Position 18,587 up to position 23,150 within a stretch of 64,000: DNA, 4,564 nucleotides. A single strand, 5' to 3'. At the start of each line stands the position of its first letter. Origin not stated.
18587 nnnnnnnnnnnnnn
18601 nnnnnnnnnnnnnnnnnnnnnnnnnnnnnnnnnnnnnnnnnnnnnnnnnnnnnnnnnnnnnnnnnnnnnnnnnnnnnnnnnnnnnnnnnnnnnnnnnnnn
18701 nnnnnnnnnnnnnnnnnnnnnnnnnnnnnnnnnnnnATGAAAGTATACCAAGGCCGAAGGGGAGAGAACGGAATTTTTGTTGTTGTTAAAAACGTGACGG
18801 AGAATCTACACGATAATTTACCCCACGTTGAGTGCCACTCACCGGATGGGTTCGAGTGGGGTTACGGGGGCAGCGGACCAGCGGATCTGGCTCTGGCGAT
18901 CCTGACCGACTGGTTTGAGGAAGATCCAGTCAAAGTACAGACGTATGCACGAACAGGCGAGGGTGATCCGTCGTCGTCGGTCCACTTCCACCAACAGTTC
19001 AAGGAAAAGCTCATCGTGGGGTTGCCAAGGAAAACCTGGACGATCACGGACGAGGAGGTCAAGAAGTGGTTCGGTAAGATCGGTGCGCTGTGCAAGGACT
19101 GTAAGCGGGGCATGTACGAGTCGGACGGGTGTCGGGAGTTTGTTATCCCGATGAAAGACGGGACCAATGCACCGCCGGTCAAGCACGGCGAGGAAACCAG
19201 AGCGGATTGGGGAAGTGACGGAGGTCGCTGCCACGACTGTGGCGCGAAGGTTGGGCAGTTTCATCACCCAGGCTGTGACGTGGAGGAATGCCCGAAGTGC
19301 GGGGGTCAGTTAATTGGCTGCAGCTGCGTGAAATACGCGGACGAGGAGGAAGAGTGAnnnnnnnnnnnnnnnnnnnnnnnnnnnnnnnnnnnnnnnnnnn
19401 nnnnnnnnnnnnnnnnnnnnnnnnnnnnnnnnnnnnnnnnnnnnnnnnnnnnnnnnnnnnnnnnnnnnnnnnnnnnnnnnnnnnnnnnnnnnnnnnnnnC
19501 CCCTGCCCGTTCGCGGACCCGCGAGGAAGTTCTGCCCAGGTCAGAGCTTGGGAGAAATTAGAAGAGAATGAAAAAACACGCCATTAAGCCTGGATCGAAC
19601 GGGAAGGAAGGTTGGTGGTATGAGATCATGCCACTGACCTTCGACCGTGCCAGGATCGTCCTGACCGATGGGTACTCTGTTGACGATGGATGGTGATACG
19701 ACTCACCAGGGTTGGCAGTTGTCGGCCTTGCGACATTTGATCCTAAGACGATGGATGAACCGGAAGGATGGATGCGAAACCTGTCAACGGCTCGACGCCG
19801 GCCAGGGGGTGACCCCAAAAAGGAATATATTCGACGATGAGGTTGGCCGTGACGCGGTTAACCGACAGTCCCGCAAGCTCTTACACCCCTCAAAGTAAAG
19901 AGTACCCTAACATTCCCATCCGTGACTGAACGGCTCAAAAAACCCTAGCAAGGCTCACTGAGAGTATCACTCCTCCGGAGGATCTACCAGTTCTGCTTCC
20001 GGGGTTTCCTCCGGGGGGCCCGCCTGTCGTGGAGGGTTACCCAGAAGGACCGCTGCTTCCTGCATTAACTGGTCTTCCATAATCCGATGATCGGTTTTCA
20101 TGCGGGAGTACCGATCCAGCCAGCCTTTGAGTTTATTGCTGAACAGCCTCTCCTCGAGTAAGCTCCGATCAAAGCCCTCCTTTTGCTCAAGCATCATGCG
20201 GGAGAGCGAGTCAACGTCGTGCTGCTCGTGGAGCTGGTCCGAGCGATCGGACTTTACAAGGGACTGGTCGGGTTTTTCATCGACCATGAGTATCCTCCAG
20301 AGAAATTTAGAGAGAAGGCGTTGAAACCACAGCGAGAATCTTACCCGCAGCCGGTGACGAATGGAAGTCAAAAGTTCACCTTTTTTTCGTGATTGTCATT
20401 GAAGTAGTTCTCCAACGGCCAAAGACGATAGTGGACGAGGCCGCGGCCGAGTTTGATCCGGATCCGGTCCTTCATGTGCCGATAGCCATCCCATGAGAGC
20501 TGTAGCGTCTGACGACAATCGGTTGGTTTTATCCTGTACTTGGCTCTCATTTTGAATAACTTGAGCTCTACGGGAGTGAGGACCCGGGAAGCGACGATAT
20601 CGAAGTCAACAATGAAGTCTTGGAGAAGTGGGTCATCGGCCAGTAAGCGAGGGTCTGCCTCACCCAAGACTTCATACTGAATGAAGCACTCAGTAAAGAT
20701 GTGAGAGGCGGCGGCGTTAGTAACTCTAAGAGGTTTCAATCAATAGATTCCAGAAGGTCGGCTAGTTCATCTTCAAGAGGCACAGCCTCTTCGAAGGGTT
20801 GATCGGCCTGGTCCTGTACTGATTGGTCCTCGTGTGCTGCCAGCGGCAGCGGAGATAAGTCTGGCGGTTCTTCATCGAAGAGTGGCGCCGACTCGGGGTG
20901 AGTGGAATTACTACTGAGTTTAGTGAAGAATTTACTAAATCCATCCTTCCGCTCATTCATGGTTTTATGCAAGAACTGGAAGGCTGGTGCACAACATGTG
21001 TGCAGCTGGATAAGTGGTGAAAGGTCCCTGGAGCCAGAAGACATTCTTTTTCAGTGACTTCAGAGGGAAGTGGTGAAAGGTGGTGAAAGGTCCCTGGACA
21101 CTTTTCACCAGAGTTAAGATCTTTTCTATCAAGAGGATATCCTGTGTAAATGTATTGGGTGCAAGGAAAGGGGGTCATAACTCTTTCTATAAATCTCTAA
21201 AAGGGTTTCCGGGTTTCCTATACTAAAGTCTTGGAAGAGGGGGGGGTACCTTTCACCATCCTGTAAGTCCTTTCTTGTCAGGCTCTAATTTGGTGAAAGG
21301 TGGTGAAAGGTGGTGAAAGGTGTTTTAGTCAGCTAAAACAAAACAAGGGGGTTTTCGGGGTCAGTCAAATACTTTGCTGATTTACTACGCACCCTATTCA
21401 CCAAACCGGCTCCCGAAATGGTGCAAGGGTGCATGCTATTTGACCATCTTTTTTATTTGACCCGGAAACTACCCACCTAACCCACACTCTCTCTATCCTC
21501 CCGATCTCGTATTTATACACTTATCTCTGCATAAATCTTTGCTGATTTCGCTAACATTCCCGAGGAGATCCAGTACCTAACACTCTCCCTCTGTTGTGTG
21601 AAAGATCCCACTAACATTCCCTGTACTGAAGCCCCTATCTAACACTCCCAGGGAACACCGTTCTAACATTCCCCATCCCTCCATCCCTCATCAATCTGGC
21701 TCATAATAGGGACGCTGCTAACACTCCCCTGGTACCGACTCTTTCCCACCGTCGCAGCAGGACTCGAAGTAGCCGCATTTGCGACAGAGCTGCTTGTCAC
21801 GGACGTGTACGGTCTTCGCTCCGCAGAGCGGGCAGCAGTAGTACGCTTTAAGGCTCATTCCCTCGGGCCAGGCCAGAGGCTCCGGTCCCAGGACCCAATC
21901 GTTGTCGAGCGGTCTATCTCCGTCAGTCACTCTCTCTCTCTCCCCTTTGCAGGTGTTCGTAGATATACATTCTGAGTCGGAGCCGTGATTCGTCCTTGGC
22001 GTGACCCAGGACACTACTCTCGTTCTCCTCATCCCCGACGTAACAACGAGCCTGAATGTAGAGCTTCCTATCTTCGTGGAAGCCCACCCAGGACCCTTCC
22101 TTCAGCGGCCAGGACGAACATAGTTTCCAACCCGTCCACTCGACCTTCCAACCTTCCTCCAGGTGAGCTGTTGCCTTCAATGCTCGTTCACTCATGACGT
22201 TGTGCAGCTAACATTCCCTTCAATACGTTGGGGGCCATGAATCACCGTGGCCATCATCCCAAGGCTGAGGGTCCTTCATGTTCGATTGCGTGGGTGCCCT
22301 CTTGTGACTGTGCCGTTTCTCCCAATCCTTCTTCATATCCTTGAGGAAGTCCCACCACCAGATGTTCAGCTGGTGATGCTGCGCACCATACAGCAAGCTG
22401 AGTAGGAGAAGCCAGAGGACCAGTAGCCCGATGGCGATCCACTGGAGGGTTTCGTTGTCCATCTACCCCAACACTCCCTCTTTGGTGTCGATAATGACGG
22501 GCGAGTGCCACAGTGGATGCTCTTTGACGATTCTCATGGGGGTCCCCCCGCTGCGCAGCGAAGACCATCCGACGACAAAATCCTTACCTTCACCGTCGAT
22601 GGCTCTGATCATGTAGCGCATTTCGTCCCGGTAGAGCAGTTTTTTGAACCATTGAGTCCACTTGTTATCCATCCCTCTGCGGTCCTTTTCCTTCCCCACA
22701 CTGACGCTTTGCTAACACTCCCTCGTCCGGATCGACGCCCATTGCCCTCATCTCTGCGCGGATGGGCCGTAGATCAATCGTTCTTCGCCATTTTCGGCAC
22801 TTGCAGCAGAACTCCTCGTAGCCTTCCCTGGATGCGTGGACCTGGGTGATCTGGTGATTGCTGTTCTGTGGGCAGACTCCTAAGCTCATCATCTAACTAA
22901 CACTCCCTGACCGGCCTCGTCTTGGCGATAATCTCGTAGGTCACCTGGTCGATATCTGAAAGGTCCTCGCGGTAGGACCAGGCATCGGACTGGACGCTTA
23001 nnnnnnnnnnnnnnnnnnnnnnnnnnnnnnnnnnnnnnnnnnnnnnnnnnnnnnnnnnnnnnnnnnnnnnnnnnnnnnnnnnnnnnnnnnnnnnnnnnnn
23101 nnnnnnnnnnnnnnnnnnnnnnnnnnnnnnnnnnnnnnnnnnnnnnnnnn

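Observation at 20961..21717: A 750-nt non-coding hub with 10-bp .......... iterons, AT-rich direct repeats and six motif copies: candidate origin, partition site or master control region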

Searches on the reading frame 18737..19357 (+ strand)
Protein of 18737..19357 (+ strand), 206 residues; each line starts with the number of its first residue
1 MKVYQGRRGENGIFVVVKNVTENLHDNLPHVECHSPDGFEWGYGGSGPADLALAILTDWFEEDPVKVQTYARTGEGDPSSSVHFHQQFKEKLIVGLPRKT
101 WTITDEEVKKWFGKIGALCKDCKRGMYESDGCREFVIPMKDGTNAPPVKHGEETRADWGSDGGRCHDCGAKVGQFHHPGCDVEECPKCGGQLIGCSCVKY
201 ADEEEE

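Call 35: search_protein_families(library=phrogs, proteins=[window:18737-19357:+], max_evalue=0.001)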
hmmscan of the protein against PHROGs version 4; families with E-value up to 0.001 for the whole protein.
window:18737-19357:+ (206 aa): 0 families

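Call 46: search_protein_families(library=pfam, proteins=[window:18737-19357:+], max_evalue=0.01)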
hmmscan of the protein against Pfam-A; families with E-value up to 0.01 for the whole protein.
window:18737-19357:+ (206 aa): 1 family
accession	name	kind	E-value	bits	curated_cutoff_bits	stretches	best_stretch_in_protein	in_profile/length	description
PF19663.4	DUF6166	-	3.3e-22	78.8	27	2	4-70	1-65/93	Family of unknown function (DUF6166)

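Call 91: find_related_loci(query=window:18737-19357:+, collection=viral_contigs, flank=5000)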
Query window:18737-19357:+ (206 aa) in viral_contigs; peptide patterns used: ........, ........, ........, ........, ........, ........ (x = any residue, [..] = any of these).
12 stretches matched a pattern; 10 encode a relative of the query (tblastn E <= 1e-3); 10 distinct loci.
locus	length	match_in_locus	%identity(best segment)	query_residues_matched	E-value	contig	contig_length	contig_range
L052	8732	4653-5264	93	1-204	4e-131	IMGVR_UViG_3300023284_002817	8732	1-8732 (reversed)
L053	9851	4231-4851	82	2-206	2e-112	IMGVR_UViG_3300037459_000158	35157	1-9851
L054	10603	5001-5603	82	2-200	1e-111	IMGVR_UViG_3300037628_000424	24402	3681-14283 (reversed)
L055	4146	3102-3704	82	2-200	1e-112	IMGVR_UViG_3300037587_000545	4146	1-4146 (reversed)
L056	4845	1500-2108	76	2-201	1e-104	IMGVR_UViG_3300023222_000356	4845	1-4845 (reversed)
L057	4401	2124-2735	75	2-201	1e-101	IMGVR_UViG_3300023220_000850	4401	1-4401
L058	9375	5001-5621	70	2-205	2e-95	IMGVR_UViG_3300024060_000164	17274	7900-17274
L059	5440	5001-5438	75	2-150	4e-73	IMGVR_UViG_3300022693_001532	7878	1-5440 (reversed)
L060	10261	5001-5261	48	115-197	1e-21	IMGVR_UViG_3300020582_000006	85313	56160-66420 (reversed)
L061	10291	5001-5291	43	112-195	6e-19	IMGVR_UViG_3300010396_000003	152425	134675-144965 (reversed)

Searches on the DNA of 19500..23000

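Call 8: search_rna_families(source=window, start=19500, end=23000, threshold=evalue, max_evalue=1)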
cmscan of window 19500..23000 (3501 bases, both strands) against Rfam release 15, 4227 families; matches with E-value up to 1: 0.
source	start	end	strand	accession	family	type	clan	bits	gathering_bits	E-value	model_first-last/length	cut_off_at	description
